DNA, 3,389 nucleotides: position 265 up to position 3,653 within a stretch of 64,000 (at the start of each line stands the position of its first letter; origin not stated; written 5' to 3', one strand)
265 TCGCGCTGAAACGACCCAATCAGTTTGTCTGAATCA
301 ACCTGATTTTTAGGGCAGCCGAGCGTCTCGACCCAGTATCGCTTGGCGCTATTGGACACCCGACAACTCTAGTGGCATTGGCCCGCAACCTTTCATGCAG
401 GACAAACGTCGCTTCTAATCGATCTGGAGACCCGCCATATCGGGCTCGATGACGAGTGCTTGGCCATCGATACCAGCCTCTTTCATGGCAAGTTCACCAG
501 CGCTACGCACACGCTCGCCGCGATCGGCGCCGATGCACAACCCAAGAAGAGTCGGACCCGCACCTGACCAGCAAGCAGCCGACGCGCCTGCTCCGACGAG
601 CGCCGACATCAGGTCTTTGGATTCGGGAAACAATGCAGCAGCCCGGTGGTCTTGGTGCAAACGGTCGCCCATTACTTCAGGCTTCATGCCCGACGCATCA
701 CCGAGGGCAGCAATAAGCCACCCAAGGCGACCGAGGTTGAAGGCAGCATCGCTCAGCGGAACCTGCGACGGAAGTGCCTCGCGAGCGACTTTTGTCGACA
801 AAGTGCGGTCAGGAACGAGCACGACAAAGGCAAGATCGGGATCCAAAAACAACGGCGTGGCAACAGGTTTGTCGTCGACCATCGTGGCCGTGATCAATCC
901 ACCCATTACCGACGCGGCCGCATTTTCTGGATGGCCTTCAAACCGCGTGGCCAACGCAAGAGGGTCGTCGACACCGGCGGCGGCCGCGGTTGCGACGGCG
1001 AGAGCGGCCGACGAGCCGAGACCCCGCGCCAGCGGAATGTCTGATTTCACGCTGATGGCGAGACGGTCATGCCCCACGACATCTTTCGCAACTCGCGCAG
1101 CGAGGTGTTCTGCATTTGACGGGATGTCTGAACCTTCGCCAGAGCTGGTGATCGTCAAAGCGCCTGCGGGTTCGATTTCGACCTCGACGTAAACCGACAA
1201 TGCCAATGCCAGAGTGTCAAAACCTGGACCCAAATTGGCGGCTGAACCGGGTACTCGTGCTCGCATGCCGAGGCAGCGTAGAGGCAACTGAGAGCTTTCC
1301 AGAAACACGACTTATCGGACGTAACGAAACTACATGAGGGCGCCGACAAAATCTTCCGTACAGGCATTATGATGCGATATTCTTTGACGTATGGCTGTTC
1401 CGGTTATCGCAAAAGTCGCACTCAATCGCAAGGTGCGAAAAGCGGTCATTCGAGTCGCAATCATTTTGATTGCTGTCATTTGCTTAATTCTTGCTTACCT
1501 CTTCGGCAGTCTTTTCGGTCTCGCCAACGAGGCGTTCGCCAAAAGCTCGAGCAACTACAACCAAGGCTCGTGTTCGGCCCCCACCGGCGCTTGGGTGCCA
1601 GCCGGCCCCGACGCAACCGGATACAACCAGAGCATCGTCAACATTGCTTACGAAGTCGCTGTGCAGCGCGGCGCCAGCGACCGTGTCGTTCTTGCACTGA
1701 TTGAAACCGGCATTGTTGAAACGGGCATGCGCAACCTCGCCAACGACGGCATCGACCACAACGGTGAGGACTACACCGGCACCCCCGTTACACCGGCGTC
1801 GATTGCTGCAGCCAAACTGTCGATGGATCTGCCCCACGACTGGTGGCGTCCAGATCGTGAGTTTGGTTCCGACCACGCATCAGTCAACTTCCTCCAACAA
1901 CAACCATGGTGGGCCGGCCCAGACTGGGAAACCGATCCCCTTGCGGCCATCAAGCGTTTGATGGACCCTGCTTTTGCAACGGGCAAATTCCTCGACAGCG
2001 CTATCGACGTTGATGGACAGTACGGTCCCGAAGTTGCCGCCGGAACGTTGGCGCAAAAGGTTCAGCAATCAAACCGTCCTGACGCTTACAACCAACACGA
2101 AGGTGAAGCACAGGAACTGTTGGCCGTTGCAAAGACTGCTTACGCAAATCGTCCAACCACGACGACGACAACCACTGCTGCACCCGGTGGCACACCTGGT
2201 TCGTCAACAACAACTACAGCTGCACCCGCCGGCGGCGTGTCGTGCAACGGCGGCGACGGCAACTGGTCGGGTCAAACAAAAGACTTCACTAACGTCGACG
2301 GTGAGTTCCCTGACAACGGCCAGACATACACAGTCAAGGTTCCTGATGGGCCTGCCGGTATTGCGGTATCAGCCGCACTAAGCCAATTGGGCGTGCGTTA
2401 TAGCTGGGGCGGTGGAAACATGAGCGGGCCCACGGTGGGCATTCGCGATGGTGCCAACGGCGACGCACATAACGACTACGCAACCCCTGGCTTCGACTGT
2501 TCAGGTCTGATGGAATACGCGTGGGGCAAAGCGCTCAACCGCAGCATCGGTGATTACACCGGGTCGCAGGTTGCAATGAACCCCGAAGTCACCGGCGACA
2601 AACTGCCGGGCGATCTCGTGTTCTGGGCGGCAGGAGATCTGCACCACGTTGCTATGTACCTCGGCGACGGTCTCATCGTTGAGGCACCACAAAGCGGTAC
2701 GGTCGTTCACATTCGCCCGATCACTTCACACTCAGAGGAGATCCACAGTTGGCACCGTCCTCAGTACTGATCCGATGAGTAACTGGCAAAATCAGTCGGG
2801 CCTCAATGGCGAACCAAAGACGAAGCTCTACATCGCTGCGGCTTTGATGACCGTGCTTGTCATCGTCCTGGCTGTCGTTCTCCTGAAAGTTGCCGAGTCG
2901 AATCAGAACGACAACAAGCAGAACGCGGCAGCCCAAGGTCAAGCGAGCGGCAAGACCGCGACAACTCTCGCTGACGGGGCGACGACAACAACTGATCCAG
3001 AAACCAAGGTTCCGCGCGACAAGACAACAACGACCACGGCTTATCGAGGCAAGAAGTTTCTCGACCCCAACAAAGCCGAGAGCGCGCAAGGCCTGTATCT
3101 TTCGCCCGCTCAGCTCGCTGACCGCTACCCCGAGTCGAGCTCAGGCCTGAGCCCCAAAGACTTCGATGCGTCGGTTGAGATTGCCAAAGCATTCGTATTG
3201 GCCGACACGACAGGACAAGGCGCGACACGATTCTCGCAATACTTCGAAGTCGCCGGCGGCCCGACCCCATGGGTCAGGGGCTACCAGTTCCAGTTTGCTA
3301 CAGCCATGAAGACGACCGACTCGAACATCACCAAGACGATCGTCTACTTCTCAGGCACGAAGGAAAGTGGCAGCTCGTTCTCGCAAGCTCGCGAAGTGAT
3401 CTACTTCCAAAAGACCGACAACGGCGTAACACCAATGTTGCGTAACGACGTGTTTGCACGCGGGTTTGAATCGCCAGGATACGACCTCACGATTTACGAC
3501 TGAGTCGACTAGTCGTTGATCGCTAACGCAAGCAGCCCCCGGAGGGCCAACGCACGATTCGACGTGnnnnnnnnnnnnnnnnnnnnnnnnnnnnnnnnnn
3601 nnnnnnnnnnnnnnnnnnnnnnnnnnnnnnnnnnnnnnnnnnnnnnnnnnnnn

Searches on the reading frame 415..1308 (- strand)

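Call 24: search_protein_families(library=pfam, proteins=[window:415-1308:-], max_evalue=0.001)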
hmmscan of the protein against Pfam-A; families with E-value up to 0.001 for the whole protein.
window:415-1308:- (297 aa): 2 families
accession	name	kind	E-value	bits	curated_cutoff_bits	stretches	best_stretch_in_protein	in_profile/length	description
PF00288.32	GHMP_kinases_N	-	4.1e-09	37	22.3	1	74-137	10-87/87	GHMP kinases N terminal domain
PF08544.19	GHMP_kinases_C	-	2.8e-07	31.3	21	1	209-270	24-78/85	GHMP kinases C terminal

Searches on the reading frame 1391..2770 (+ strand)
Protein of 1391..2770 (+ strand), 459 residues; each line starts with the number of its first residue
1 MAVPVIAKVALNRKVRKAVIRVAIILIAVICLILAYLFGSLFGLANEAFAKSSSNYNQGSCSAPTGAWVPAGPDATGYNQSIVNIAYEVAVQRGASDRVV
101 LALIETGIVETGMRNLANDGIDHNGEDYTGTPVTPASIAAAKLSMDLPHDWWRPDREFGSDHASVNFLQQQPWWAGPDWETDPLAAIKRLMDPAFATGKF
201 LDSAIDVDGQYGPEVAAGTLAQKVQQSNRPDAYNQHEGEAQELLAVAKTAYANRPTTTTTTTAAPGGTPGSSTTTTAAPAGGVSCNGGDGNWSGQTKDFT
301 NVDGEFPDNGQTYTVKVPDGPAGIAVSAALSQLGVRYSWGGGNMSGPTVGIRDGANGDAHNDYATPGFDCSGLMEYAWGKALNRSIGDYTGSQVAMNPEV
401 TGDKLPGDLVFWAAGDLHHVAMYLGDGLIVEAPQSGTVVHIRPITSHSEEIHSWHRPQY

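Call 24: search_protein_families(library=pfam, proteins=[window:1391-2770:+], max_evalue=0.001)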
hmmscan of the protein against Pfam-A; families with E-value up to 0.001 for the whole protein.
window:1391-2770:+ (459 aa): 1 family
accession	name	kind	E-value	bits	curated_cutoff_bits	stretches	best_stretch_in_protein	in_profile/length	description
PF00877.26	NLPC_P60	-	8.5e-16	58.3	23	1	334-446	1-93/105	NlpC/P60 family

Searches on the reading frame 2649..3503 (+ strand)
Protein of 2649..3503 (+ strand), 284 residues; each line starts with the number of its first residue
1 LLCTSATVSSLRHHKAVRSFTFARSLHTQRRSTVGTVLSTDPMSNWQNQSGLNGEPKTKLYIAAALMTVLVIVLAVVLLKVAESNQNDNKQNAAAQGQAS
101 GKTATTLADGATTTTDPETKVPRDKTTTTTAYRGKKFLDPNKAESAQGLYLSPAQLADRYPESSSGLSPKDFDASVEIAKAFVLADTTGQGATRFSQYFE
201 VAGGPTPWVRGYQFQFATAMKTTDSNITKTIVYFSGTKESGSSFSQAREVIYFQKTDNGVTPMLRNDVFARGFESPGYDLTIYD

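Call 24: search_protein_families(library=pfam, proteins=[window:2649-3503:+], max_evalue=0.001)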
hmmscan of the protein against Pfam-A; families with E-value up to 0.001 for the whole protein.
window:2649-3503:+ (284 aa): 2 families
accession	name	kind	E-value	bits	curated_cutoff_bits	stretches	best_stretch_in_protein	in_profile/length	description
PF01456.22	Mucin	-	5.4e-05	23.7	34.7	1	65-131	6-75/143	Mucin-like glycoprotein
PF21827.1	New_glue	-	0.00014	21.9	31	1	68-130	6-53/94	New glue protein family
